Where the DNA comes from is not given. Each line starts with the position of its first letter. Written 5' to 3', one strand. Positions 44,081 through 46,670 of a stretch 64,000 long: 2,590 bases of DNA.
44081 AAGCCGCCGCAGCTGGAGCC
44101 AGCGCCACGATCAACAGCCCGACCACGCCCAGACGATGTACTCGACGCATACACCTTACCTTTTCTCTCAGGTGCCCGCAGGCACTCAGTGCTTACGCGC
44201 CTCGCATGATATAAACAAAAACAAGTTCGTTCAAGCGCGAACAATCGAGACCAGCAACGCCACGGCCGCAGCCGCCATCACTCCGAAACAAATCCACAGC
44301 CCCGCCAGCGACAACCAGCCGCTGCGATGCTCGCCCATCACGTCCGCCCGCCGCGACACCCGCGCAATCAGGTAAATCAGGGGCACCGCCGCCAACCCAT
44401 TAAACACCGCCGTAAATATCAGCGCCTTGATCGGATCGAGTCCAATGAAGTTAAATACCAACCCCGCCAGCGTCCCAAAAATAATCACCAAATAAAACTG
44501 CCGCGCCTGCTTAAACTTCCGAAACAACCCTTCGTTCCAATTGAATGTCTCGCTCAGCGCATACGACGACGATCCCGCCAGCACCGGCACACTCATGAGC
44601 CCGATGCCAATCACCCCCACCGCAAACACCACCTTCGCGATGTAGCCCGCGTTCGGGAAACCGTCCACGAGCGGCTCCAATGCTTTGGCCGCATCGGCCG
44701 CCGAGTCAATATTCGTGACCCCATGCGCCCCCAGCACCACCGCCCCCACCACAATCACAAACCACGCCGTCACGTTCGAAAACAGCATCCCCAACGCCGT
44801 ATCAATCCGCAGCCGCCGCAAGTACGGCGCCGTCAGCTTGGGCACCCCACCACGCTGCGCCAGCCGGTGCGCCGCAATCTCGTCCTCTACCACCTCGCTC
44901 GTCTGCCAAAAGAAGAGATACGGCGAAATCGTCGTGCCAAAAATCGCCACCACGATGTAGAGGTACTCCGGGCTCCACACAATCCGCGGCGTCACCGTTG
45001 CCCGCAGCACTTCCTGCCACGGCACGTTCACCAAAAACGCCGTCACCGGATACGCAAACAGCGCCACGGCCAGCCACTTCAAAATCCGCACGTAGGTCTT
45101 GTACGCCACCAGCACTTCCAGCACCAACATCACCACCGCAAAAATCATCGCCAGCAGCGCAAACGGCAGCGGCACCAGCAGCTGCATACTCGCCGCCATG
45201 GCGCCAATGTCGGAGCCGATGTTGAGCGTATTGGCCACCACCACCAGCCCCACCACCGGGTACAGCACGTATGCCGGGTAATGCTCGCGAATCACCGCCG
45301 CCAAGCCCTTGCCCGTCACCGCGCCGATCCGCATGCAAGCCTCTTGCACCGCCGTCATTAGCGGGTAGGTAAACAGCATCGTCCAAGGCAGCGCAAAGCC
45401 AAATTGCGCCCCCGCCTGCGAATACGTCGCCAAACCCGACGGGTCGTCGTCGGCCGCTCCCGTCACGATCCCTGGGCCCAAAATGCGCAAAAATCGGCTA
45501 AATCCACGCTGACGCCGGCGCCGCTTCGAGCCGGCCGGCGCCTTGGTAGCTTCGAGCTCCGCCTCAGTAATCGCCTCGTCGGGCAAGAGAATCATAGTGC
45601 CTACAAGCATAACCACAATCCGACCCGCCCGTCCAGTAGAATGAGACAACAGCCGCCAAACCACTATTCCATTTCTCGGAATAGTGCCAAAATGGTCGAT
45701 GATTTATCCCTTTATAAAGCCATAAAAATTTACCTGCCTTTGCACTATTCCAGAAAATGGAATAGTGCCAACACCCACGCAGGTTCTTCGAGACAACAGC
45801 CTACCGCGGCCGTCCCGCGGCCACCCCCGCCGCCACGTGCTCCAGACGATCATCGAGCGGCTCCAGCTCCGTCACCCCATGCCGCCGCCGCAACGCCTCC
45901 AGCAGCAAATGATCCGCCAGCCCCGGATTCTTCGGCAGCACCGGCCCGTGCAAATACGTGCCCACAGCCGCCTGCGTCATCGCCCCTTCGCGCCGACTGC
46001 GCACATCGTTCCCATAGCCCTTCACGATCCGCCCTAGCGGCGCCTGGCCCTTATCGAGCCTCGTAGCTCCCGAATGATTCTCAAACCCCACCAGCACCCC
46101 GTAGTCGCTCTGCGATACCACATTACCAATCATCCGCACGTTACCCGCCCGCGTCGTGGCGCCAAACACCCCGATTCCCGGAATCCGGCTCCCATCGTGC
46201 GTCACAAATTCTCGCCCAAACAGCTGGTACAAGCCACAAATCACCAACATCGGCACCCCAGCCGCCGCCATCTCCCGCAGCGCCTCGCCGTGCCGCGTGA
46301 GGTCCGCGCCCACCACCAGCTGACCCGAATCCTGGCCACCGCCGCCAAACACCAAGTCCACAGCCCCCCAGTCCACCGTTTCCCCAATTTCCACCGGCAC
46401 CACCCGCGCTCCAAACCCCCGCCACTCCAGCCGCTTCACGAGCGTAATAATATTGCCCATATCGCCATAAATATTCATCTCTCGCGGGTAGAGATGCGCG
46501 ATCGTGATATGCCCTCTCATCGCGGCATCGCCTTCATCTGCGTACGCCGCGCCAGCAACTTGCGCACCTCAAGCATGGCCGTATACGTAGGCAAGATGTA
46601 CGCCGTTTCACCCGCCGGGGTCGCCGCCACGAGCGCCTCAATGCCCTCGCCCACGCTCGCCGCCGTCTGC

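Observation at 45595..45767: Two copies of a 9-N7-9 palindrome upstream of the Nramp Mn/Fe transporter gene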

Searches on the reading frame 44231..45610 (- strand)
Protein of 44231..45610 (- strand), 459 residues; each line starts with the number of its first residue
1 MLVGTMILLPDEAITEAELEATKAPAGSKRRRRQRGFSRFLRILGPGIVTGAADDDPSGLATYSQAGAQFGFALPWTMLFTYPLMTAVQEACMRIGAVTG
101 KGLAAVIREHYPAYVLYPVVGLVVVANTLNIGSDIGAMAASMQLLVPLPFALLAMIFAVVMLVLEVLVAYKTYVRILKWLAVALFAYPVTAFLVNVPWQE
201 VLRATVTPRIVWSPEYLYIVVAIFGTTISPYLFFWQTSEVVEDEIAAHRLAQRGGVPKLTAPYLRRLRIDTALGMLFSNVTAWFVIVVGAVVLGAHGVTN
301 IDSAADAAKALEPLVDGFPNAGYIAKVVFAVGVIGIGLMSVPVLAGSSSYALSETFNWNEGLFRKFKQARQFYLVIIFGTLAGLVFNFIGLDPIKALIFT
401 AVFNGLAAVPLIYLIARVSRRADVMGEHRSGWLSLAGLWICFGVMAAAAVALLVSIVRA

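Call 13: find_homologous_proteins(query=window:44231-45595:-)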
Query window:44231-45595:- (454 aa): 8000 proteins with E <= 0.001 among 8000 candidates; the best 120 are listed.
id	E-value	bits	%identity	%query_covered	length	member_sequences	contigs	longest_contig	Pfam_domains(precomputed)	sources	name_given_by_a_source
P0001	1.5e-289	978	100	100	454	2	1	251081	PF01566.26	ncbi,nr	ncbi:MAG TPA: divalent metal cation transporter [Candidatus Saccharimonadia bacterium]|nr:divalent m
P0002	1.1e-258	876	89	100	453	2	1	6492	PF01566.26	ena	-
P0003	2.0e-257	872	88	100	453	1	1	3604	PF01566.26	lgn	-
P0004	3.2e-252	855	87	100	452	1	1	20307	PF01566.26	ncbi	-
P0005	4.6e-251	851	85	100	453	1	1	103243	PF01566.26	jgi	jgi:NRAMP (natural resistance-associated macrophage protein)-like metal ion transporter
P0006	7.5e-251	851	85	100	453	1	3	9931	PF01566.26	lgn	-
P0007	1.0e-249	847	84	100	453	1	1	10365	PF01566.26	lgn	-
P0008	1.4e-249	846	86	100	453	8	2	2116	PF01566.26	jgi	-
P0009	3.7e-249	845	87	96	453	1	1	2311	PF01566.26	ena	-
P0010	5.8e-249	844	86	100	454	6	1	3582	PF01566.26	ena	-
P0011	4.5e-248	841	85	100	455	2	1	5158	PF01566.26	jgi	jgi:NRAMP (natural resistance-associated macrophage protein)-like metal ion transporter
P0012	1.0e-247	840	85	100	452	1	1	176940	PF01566.26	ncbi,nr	ncbi:MAG: Natural resistance-associated macrophage protein [Patescibacteria group bacterium]|nr:Natu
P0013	1.1e-247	840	85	100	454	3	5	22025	PF01566.26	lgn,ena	-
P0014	5.2e-246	835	85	100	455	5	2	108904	PF01566.26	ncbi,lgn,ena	-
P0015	8.9e-246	834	84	99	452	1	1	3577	PF01566.26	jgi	jgi:NRAMP (natural resistance-associated macrophage protein)-like metal ion transporter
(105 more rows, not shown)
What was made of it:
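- Checked: The deposited protein (P0001, 454 aa, 100% identity and coverage) and homologues of about 452-455 aa put the start at ATG 45595 (call 13).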

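Call 16: find_related_loci(query=P0001, collection=metagenome_contigs, flank=3000)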
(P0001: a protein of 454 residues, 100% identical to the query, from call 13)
Query P0001 (454 aa) in metagenome_contigs; peptide patterns used: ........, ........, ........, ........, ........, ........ (x = any residue, [..] = any of these).
537 stretches matched a pattern; 241 encode a relative of the query (tblastn E <= 1e-3); the best 80 are kept; 80 distinct loci.
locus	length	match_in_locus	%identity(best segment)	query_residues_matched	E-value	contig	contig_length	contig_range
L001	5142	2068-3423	86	1-452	0e+0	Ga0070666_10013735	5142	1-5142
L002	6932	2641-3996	85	1-452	0e+0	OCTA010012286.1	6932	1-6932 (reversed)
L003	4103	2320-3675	77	1-452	0e+0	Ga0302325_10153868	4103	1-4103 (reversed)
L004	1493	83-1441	80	1-453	0e+0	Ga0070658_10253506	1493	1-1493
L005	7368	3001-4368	77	1-451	0e+0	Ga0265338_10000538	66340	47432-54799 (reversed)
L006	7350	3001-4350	73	1-450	0e+0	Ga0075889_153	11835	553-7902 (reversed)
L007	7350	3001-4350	73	1-450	0e+0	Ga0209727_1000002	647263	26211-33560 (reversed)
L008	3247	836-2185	73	1-450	0e+0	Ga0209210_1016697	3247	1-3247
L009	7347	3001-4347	73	5-452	0e+0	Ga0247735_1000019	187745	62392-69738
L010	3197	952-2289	72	1-450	0e+0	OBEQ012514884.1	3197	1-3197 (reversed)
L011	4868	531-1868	72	1-450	0e+0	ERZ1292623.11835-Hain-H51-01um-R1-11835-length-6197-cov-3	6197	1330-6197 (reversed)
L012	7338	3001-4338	72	1-450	0e+0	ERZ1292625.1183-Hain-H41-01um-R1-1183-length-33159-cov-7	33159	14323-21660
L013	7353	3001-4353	72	1-452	0e+0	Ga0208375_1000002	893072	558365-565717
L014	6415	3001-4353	72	1-452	0e+0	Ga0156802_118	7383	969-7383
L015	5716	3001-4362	72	1-452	0e+0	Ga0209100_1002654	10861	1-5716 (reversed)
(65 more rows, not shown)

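Call 20: find_encoding_contigs(protein=P0002, flank=3000, max_places=3)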
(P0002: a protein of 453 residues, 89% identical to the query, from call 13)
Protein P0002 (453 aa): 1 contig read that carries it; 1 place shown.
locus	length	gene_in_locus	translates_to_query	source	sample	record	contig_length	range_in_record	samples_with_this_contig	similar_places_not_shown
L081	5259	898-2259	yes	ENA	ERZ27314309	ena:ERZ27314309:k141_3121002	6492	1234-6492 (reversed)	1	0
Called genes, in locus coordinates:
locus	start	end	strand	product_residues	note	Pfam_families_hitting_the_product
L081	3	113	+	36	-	?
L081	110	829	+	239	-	PF07685:GATase_3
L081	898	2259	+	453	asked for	PF01566:Nramp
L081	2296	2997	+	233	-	-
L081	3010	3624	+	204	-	PF13483:Lactamase_B_3, PF12706:Lactamase_B_2 (weak)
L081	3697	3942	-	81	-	PF00830:Ribosomal_L28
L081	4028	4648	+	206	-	PF02163:Peptidase_M50 (weak)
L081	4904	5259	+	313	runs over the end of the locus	PF00892:EamA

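Call 21: find_encoding_contigs(protein=P0004, flank=3000, max_places=3)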
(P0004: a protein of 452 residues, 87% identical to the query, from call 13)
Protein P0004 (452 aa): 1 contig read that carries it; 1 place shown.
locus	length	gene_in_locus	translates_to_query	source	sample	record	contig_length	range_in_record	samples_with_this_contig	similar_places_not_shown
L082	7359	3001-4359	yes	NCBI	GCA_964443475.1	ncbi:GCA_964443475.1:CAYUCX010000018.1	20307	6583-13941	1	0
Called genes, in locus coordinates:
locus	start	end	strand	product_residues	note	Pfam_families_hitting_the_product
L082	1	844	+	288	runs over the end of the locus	PF01745:IPT (weak), PF01715:IPPT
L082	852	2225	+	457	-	PF08245:Mur_ligase_M, PF08353:MurT_C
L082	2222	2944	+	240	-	PF07685:GATase_3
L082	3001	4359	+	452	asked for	PF01566:Nramp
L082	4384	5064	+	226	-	-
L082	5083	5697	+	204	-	PF13483:Lactamase_B_3, PF12706:Lactamase_B_2 (weak)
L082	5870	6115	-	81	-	PF00830:Ribosomal_L28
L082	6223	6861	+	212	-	PF02163:Peptidase_M50 (weak)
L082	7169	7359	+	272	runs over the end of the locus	PF00892:EamA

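Call 38: search_solved_structures(query=P0001, show_alignments=2)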
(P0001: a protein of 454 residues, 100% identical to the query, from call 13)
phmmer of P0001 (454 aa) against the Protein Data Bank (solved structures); distinct sequences matched with E-value up to 0.001: 16.
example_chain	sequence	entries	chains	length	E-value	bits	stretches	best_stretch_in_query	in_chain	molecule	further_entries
7qia_A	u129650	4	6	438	9.1e-51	176.3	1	26-450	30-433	Divalent metal cation transporter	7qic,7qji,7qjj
10ky_A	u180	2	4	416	1.2e-20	77.1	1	28-434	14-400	Divalent metal cation transporter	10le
8e6h_A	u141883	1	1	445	2.7e-17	66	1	18-422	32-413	Divalent metal cation transporter MntH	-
8e6i_A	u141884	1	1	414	8.9e-17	64.3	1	29-422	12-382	Divalent metal cation transporter MntH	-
6c3i_A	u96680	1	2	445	1.5e-16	63.6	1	18-422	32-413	Divalent metal cation transporter MntH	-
8e6n_A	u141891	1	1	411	1.5e-16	63.6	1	27-422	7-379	Divalent metal cation transporter MntH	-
8e5s_A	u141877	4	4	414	1.6e-16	63.5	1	29-422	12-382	Divalent metal cation transporter MntH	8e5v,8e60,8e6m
6d91_A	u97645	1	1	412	1.9e-16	63.2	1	27-422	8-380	Divalent metal cation transporter MntH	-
8e6l_A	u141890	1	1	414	1.5e-15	60.3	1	29-422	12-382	Divalent metal cation transporter MntH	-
5kte_A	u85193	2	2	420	1.9e-14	56.7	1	29-399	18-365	Divalent metal cation transporter MntH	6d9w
8ont_A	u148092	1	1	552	3e-13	52.7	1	29-333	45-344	NRAMP related aluminium transporter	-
5m95_A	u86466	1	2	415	5.6e-11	45.2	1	51-335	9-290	Divalent metal cation transporter MntH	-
5m94_A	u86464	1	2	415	5.6e-11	45.2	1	51-335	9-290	Divalent metal cation transporter MntH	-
7phq_B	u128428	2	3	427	2.5e-10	43.1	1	51-440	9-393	Divalent metal cation transporter MntH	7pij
9f6p_A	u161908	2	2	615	6.1e-08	35.2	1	36-244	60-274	Natural resistance-associated macrophage protein 1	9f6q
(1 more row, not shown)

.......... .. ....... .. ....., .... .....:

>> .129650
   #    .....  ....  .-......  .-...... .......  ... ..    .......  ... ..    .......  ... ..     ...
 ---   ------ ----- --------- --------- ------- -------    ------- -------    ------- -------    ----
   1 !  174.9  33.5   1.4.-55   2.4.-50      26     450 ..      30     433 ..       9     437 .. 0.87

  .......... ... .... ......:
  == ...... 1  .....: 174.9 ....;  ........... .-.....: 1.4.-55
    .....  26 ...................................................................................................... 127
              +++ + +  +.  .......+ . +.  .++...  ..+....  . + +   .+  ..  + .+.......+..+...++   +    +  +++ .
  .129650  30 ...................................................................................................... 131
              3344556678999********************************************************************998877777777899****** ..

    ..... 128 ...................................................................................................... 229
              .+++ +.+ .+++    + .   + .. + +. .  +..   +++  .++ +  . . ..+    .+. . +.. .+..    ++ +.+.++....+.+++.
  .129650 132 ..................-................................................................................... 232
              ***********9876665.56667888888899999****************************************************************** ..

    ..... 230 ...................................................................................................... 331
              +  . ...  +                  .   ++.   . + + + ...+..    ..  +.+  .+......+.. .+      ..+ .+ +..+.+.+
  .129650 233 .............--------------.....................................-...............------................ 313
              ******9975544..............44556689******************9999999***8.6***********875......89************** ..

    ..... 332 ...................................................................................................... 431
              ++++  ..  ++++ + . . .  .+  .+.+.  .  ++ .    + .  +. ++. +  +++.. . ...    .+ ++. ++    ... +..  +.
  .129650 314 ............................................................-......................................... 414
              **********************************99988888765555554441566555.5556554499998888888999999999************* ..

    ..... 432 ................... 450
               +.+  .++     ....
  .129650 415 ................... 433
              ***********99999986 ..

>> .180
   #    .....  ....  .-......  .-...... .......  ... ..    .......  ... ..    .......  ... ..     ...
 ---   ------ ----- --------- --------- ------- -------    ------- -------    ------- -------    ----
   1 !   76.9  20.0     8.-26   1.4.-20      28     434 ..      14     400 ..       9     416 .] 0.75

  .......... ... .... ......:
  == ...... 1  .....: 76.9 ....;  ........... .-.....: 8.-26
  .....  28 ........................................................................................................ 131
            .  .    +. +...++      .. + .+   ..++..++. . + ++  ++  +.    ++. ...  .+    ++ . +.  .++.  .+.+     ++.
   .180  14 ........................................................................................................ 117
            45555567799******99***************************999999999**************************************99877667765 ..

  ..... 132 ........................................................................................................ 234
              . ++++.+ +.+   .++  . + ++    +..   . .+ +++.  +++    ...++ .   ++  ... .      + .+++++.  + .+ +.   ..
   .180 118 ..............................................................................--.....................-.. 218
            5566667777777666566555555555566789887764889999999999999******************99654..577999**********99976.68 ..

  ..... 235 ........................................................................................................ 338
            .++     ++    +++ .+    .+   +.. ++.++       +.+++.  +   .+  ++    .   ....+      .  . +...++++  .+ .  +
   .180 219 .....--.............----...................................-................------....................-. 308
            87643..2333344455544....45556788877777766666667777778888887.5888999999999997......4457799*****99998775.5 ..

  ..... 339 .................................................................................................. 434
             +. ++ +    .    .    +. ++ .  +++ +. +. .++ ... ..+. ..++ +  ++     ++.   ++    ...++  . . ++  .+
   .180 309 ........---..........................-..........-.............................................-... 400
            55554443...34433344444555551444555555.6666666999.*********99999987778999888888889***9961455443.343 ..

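Call 65: find_encoding_contigs(protein=P0001, flank=1500, max_places=6)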
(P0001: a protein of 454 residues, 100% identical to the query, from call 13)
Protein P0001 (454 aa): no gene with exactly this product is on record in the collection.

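Call 66: find_encoding_contigs(protein=window:44231-45610:-, flank=2500, max_places=6)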
Protein window:44231-45610:- (459 aa): no gene with exactly this product is on record in the collection.

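Call 86: search_protein_families(library=ncbifam, proteins=[P0001], max_evalue=0.01)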
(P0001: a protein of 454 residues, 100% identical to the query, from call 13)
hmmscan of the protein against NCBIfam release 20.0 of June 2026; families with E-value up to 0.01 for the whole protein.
P0001 (454 aa): 3 families
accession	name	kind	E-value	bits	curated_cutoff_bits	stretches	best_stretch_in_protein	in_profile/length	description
NF001923.0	PRK00701.1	subfamily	2.8e-31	108.7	430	1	17-452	15-436/439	Mn(2+) uptake NRAMP transporter MntH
TIGR01197.1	nramp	subfamily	1.6e-18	67.2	272.5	1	35-237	3-209/390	metal ion transporter, metal ion (Mn2+/Fe2+) transporter (Nramp) family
NF037982.1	Nramp_1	equivalog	2.2e-09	37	50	2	40-216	1-181/404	Nramp family divalent metal transporter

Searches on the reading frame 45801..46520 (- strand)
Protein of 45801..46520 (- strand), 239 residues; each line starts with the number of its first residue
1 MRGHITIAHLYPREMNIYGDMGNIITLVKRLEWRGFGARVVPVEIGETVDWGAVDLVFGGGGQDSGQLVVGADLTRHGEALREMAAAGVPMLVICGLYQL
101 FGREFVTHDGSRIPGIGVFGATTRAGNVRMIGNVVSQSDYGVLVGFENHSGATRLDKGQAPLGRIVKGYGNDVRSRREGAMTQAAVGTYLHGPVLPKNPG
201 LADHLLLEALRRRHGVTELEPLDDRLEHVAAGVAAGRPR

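Call 53: search_protein_families(library=pfam, proteins=[window:45801-46520:-], max_evalue=0.1)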
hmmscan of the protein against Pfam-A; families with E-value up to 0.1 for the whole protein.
window:45801-46520:- (239 aa): 1 family
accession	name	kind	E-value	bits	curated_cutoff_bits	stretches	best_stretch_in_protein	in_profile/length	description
PF07685.20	GATase_3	-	3.8e-33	115.2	27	1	6-198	1-195/196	CobB/CobQ-like glutamine amidotransferase domain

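Call 64: find_encoding_contigs(protein=window:45801-46520:-, flank=4000, max_places=6)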
Protein window:45801-46520:- (239 aa): no gene with exactly this product is on record in the collection.
